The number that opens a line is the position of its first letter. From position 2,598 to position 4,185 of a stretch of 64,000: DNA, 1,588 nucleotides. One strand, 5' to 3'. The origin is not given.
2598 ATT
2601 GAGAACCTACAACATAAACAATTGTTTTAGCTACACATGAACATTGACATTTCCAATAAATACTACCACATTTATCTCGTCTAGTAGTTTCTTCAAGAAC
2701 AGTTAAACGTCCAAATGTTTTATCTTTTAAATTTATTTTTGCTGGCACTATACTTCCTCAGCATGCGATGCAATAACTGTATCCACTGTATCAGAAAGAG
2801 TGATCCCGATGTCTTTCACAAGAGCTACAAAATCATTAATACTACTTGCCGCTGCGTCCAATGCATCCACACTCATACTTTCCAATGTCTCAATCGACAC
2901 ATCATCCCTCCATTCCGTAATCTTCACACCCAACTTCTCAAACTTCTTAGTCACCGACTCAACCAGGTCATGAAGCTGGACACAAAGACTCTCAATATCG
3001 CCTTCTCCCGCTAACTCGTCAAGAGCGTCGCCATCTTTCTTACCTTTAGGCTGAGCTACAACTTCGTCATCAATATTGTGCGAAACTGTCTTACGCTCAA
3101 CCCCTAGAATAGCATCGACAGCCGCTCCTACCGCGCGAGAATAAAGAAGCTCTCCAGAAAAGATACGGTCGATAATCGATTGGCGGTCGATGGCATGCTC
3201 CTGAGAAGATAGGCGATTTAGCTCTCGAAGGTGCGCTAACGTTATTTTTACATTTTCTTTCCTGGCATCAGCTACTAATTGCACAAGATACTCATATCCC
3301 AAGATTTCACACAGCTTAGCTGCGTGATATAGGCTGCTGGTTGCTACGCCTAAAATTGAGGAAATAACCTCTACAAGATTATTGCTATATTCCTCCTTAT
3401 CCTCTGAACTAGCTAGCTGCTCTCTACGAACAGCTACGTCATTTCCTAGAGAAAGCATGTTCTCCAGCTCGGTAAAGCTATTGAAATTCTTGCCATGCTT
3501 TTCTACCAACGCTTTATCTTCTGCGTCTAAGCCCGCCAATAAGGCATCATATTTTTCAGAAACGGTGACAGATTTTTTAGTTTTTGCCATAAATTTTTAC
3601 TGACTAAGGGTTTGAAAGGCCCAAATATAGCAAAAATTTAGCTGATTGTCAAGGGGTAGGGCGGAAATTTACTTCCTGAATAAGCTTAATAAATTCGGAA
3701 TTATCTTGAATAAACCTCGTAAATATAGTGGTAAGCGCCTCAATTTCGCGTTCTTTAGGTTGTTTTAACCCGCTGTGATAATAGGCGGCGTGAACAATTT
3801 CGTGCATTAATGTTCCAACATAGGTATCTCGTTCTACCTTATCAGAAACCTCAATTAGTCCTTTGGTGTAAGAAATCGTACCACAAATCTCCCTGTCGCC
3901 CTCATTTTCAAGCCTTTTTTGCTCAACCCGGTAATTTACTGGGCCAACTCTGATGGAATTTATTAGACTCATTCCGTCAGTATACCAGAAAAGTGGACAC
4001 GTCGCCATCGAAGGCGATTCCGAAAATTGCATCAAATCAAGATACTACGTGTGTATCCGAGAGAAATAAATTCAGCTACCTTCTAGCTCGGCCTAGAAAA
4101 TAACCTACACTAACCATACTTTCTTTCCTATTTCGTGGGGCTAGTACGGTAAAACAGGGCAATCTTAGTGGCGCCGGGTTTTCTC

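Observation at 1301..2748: CsrA homologue carried between two HNH homing-endonuclease genes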

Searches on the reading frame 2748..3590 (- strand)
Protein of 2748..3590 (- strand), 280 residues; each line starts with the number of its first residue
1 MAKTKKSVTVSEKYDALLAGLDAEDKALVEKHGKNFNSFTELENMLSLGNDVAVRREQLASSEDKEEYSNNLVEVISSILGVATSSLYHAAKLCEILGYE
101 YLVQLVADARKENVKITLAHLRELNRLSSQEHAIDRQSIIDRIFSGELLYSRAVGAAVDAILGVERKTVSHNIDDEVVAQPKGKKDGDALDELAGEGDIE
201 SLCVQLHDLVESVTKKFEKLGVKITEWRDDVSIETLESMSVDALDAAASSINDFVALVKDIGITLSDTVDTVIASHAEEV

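Call 3: search_protein_families(library=pfam, proteins=[window:2748-3590:-], max_evalue=0.1)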
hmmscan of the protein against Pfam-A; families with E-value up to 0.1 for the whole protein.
window:2748-3590:- (280 aa): 0 families

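Call 4: search_protein_families(library=phrogs, proteins=[window:2748-3590:-], max_evalue=0.01)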
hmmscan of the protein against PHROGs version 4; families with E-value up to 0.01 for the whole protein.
window:2748-3590:- (280 aa): 0 families

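Call 13: find_related_loci(query=window:2748-3590:-, collection=viral_contigs, flank=8000)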
Query window:2748-3590:- (280 aa) in viral_contigs; peptide patterns used: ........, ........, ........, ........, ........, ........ (x = any residue, [..] = any of these).
4 stretches matched a pattern, but none encodes a relative of the query by tblastn (E <= 1e-3).

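Call 21: find_homologous_proteins(query=window:2748-3590:-, max_evalue=0.001)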
Query window:2748-3590:- (280 aa): 1 proteins with E <= 0.001 among 7790 candidates.
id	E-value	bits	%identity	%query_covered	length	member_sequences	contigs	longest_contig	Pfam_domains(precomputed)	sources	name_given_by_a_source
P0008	1.3e-168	577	100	100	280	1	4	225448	-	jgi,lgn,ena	-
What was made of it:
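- Tried and rejected: The word-index protein search made the 280-aa protein look like an orphan (call 21).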

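Call 56: search_solved_structures(query=A3, max_evalue=10)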
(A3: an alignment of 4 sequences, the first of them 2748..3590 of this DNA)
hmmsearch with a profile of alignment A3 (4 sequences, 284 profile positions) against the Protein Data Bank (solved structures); distinct sequences matched with E-value up to 10: 3.
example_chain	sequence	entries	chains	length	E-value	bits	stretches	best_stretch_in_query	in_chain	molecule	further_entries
9vlb_A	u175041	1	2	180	0.13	14.7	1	195-242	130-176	Ras-related protein Rab7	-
3aux_A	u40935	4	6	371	0.26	13.8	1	154-244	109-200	DNA double-strand break repair rad50 ATPase | DNA double-strand break repair Rad50 ATPase,DNA double-strand break repair Rad50 ATPase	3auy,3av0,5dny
5f3w_B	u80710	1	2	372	0.37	13.3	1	154-231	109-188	DNA double-strand break repair Rad50 ATPase,DNA double-strand break repair Rad50 ATPase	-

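Call 58: search_protein_families(library=pfam, alignment_id=A3, max_evalue=1)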
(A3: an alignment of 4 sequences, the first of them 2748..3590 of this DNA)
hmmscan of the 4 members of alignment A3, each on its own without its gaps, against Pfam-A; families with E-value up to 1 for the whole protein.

A. member 1, window:2748-3590:- (280 aa): 1 family
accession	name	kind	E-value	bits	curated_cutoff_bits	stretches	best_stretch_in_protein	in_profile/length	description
PF02268.21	TFIIA_gamma_N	-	0.16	12.5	33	0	188-201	16-29/47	Transcription initiation factor IIA, gamma subunit, helical domain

B. families by the number of members that match (of 4 scanned): 9 families
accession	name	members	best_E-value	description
PF11959.13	DUF3473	2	0.025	Domain of unknown function (DUF3473)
PF03233.18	Cauli_AT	1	0.031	Aphid transmission protein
PF19165.5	DUF5847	1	0.055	Family of unknown function (DUF5847)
PF05531.17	NPV_P10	1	0.057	Nucleopolyhedrovirus P10 protein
PF07626.16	PSD3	1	0.076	Protein of unknown function (DUF1587)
PF02268.21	TFIIA_gamma_N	1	0.16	Transcription initiation factor IIA, gamma subunit, helical domain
PF16373.10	DUF4985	1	0.18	Domain of unknown function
PF01476.26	LysM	1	0.19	LysM domain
PF15916.11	DUF4743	1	0.2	Domain of unknown function (DUF4743)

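Call 60: find_homologous_proteins(query=A3, max_evalue=0.001)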
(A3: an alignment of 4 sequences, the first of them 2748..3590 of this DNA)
Query A3 (4 sequences) (280 aa, profile of the alignment): 3 proteins with E <= 0.001 among 8000 candidates.
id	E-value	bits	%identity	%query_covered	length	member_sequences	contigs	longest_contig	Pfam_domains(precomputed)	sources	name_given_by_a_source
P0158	1.3e-134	466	33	96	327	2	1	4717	-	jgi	-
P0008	9.2e-127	440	100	100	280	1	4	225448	-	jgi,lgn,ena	-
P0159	3.7e-86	307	39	93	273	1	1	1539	-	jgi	-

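Call 61: find_related_loci(query=A3, collection=viral_contigs, flank=6000)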
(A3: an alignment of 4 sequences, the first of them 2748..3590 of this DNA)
Query A3 (280 aa) in viral_contigs; peptide patterns used: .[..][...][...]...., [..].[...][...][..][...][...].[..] (x = any residue, [..] = any of these).
135 stretches matched a pattern, but none encodes a relative of the query by tblastn (E <= 1e-3).

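Call 62: find_related_loci(query=A3, collection=metagenome_contigs, flank=6000)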
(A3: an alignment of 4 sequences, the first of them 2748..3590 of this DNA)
Query A3 (280 aa) in metagenome_contigs; peptide patterns used: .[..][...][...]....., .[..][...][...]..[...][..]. (x = any residue, [..] = any of these).
121 stretches matched a pattern; 3 encode a relative of the query (tblastn E <= 1e-3); 3 distinct loci.
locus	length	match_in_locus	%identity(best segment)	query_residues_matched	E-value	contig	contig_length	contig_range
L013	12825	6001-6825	39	13-269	2e-60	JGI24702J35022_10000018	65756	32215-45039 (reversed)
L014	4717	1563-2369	33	9-278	1e-51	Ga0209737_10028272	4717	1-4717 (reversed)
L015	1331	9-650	40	68-269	2e-52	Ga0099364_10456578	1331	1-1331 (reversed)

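Call 72: predict_structure(alignment_id=A5)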
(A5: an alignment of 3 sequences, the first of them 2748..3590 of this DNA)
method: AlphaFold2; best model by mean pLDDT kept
length: 280 residues; sequences in the alignment: 3
mean_pLDDT: 68.3   pTM: 0.52
mean pLDDT of the five models: 68.3, 66.1, 66.0, 65.2, 62.9
residues with pLDDT >= 90: 38; 70-90: 104; 50-70: 85; < 50: 53
segments of 3 or more residues with pLDDT < 50: 1-10, 166-197, 236-238, 276-280
pLDDT, mean of each block of 10 residues (from residue 1): 38 67 87 62 87 90 81 85 83 91 90 85 86 92 88 86 54 27 34 45 61 63 62 51 55 59 57 48
secondary structure, 60 per line:
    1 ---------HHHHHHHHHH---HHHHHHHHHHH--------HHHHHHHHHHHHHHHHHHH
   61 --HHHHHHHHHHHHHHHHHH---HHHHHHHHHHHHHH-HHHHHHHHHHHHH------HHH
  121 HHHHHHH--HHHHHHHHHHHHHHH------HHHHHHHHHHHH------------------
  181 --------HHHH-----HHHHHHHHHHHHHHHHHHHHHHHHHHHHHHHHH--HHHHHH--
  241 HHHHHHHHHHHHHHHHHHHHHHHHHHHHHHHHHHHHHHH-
elements in order: H10-19 H23-33 H42-60 H63-80 H84-97 H99-111 H118-127 H130-144 H151-162 H189-192 H198-230 H233-238 H241-279

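Call 73: search_protein_families(library=pfam, proteins=[L013:7122-7574:+], max_evalue=1)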
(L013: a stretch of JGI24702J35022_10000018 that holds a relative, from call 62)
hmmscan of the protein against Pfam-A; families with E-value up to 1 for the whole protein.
L013:7122-7574:+ (150 aa): 0 families

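Call 99: search_protein_families(library=padloc, proteins=[window:2748-3590:-], max_evalue=0.01)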
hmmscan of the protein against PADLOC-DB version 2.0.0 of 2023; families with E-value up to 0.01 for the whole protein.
window:2748-3590:- (280 aa): 0 families

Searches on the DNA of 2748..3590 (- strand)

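Call 64: search_rna_families(sources=[L013, L014, L015], threshold=gathering)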
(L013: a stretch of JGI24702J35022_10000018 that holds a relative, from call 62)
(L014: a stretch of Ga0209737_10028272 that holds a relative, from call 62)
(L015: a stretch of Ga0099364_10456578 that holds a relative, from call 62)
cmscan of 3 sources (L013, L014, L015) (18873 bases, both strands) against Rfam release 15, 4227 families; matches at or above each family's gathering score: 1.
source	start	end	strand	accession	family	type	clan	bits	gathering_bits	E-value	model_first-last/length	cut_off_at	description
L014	1121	1478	+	RF00023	tmRNA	Gene;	CL00001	51.1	47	9.2e-18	1-374/374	no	transfer-messenger RNA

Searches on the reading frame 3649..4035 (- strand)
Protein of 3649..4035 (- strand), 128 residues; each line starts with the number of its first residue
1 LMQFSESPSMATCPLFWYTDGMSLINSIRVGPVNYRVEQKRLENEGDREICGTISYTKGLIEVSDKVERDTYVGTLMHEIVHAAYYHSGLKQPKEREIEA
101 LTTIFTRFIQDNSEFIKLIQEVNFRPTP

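Call 3: search_protein_families(library=pfam, proteins=[window:3649-4035:-], max_evalue=0.1)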
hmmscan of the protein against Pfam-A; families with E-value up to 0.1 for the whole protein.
window:3649-4035:- (128 aa): 4 families
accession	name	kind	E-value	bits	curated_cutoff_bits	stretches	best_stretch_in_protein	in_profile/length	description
PF20573.4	DUF6782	-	0.012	15.4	27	1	48-94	66-112/241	Putative metallopeptidase family (DUF6782)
PF10263.15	SprT-like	-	0.029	14.7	25.6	1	62-90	47-79/108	SprT-like family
PF01966.28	HD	-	0.062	14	22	1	68-121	24-84/116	HD domain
PF07524.19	Bromo_TP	-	0.1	13.1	24.6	0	75-114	6-45/77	Bromodomain associated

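Call 4: search_protein_families(library=phrogs, proteins=[window:3649-4035:-], max_evalue=0.01)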
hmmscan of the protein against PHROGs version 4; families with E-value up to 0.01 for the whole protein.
window:3649-4035:- (128 aa): 5 families
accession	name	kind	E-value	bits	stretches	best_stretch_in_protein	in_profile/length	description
phrog_1233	-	unknown function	1.5e-16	61.5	1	20-124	4-116/306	-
phrog_32557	-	unknown function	2.6e-07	31.2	1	22-112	1-96/313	-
phrog_13742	-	other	7e-06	26.8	1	27-111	11-98/248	peptidase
phrog_37197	-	unknown function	0.0015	19.1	1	27-112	11-99/166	-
phrog_10499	-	unknown function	0.0019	19.5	1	60-95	66-102/149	-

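Call 99: search_protein_families(library=padloc, proteins=[window:3649-4008:-], max_evalue=0.01)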
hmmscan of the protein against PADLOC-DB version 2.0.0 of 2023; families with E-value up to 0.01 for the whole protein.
window:3649-4008:- (119 aa): 0 families
